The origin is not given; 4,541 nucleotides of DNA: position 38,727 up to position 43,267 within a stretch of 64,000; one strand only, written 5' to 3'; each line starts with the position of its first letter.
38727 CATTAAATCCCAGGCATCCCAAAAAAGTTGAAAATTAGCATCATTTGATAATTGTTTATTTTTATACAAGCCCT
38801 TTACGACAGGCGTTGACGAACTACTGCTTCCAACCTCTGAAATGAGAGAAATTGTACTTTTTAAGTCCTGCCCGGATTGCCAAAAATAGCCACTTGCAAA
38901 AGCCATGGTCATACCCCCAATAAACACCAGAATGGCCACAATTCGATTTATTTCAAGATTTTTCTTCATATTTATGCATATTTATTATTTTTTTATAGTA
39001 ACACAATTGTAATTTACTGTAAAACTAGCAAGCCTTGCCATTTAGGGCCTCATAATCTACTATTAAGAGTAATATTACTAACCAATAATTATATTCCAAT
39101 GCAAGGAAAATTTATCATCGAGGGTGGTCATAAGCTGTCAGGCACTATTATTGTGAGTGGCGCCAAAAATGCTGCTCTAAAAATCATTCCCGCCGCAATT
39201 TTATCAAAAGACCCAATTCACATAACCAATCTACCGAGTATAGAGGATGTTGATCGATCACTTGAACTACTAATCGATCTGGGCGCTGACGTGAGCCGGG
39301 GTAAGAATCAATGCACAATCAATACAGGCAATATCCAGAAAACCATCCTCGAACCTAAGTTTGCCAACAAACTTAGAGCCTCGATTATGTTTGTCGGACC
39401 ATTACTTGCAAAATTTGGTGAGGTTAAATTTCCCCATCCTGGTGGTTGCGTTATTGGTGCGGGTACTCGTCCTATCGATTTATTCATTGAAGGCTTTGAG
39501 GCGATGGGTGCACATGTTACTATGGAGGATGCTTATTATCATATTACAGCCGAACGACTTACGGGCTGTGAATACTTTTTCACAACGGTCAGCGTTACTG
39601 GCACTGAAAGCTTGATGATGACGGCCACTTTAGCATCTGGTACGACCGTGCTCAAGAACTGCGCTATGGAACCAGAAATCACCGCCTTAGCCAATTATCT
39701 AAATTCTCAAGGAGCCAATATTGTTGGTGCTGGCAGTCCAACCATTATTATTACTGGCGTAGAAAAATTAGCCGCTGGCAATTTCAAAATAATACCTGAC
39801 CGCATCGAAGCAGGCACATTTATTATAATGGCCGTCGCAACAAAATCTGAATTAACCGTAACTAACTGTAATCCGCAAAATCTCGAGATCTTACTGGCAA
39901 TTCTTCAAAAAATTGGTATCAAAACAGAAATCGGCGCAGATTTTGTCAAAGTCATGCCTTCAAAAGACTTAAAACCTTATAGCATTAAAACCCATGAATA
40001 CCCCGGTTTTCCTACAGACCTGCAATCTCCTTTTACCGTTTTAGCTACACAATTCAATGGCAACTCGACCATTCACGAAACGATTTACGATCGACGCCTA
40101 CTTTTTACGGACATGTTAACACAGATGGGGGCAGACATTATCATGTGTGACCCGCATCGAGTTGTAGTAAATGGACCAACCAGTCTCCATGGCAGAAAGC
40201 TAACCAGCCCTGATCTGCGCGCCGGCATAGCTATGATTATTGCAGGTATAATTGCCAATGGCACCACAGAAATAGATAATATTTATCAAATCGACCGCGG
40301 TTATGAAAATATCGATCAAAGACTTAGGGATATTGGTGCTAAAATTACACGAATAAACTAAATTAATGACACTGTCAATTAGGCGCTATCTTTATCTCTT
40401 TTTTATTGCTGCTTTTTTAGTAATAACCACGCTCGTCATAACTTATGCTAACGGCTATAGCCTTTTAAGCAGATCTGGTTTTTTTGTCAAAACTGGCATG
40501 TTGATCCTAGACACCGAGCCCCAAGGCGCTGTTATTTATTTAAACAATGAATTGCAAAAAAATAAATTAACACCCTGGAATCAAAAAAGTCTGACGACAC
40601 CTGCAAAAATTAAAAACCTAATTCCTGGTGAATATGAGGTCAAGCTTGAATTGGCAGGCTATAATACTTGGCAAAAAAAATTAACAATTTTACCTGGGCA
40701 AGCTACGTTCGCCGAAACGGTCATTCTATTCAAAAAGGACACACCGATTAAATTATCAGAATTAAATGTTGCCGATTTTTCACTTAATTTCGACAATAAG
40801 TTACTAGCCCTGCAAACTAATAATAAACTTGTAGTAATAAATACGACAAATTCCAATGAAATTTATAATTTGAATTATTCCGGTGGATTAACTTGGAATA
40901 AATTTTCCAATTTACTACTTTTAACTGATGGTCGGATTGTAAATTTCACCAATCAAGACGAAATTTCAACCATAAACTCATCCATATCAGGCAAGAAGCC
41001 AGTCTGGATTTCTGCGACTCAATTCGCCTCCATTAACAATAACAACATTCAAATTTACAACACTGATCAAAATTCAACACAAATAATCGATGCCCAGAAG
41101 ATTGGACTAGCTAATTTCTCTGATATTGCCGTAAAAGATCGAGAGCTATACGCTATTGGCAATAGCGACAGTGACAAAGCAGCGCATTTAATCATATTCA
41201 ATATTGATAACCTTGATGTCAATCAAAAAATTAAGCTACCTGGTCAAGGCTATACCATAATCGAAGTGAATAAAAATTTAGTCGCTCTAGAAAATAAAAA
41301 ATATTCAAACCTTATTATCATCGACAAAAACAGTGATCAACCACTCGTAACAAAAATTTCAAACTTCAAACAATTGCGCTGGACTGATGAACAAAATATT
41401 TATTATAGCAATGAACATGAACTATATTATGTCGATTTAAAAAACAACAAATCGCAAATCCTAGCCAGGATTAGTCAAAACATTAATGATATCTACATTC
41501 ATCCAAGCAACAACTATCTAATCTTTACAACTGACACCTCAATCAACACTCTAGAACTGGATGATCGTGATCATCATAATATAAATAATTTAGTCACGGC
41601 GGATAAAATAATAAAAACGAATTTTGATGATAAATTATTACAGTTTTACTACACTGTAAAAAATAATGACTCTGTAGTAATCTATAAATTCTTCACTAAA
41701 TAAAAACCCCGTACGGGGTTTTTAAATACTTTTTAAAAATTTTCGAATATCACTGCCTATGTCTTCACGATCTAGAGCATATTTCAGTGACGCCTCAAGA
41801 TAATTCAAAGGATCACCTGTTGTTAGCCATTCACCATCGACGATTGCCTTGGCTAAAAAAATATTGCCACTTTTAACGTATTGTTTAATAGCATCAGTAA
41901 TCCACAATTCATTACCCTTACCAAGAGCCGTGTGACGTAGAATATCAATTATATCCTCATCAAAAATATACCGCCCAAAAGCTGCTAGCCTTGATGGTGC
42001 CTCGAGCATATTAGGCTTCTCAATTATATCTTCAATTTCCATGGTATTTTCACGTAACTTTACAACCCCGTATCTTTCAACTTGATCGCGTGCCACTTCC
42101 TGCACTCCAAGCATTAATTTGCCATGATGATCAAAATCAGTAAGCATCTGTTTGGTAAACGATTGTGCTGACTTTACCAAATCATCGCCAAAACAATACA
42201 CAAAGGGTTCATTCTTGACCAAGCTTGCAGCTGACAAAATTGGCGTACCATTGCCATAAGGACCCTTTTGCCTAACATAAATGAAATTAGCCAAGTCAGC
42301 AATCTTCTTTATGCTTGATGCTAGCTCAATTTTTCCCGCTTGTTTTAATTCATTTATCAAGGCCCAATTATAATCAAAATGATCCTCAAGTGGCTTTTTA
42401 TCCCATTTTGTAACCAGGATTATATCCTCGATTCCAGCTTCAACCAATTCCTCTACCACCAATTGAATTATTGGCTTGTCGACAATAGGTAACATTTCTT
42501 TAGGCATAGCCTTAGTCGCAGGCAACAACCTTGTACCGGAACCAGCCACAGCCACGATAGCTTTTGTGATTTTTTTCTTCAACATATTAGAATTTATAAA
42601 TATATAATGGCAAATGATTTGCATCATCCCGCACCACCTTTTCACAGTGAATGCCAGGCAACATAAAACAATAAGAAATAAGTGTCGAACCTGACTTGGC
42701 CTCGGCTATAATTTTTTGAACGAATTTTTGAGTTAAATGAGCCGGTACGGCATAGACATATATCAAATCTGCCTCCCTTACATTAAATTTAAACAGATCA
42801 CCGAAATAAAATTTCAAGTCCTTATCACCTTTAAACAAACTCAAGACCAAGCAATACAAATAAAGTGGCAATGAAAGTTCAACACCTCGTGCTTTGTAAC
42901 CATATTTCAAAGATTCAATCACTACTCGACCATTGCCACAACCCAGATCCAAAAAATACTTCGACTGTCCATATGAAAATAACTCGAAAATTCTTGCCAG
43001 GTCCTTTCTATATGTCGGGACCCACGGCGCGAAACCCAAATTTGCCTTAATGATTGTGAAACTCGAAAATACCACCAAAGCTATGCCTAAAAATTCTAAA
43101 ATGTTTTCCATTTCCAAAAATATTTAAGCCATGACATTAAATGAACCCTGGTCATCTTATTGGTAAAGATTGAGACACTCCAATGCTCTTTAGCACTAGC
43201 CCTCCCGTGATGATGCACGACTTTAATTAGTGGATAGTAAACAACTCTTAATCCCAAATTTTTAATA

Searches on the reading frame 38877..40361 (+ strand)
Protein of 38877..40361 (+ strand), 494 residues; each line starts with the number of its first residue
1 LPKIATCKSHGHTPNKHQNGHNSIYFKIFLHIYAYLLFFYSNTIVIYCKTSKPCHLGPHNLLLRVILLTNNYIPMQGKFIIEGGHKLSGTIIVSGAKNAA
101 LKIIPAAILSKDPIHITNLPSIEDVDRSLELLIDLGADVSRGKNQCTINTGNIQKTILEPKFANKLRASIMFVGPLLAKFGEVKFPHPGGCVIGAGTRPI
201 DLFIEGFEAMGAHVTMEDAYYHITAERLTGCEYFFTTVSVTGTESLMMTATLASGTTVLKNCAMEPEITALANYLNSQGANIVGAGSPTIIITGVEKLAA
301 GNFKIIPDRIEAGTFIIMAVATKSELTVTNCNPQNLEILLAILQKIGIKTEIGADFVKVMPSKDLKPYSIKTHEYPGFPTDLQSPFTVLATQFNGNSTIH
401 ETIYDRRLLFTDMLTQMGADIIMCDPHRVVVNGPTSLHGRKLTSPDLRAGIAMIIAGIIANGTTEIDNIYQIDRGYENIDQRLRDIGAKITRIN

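Call 56: search_protein_families(library=pfam, proteins=[window:38877-40361:+], max_evalue=0.001)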
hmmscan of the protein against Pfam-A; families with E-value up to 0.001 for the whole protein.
window:38877-40361:+ (494 aa): 1 family
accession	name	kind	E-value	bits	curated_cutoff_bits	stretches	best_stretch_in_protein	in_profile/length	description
PF00275.25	EPSP_synthase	-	7.6e-84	282.3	22.8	1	82-482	2-416/417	EPSP synthase (3-phosphoshikimate 1-carboxyvinyltransferase)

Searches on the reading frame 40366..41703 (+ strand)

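Call 56: search_protein_families(library=pfam, proteins=[window:40366-41703:+], max_evalue=0.001)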
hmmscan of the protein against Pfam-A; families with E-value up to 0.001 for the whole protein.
window:40366-41703:+ (445 aa): 1 family
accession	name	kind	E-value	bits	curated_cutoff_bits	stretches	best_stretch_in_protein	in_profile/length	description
PF08308.17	PEGA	-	3.6e-07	30.4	20.8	1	44-114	2-61/71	PEGA domain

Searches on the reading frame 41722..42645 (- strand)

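Call 17: search_protein_families(library=pfam, proteins=[window:41722-42645:-], max_evalue=0.001)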
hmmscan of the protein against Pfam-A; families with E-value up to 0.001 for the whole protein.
window:41722-42645:- (307 aa): 2 families
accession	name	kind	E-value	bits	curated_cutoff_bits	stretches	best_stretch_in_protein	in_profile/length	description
PF00483.29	NTP_transferase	-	1.1e-32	114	21.2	1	28-289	1-242/245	Nucleotidyl transferase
PF12804.13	NTP_transf_3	-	0.00019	22.1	27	1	29-85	1-52/160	MobA-like NTP transferase domain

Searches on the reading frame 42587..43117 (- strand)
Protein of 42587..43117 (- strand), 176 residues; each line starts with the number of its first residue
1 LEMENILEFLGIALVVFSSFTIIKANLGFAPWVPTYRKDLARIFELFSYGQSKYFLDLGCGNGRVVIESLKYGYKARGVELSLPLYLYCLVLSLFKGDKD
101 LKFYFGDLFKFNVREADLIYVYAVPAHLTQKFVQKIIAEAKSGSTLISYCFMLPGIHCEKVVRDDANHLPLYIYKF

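Call 56: search_protein_families(library=pfam, proteins=[window:42587-43117:-], max_evalue=0.001)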
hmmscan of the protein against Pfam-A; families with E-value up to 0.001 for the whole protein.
window:42587-43117:- (176 aa): 1 family
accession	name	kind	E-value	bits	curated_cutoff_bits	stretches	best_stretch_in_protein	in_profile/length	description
PF13649.12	Methyltransf_25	-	0.00057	21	27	0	56-141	2-90/97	Methyltransferase domain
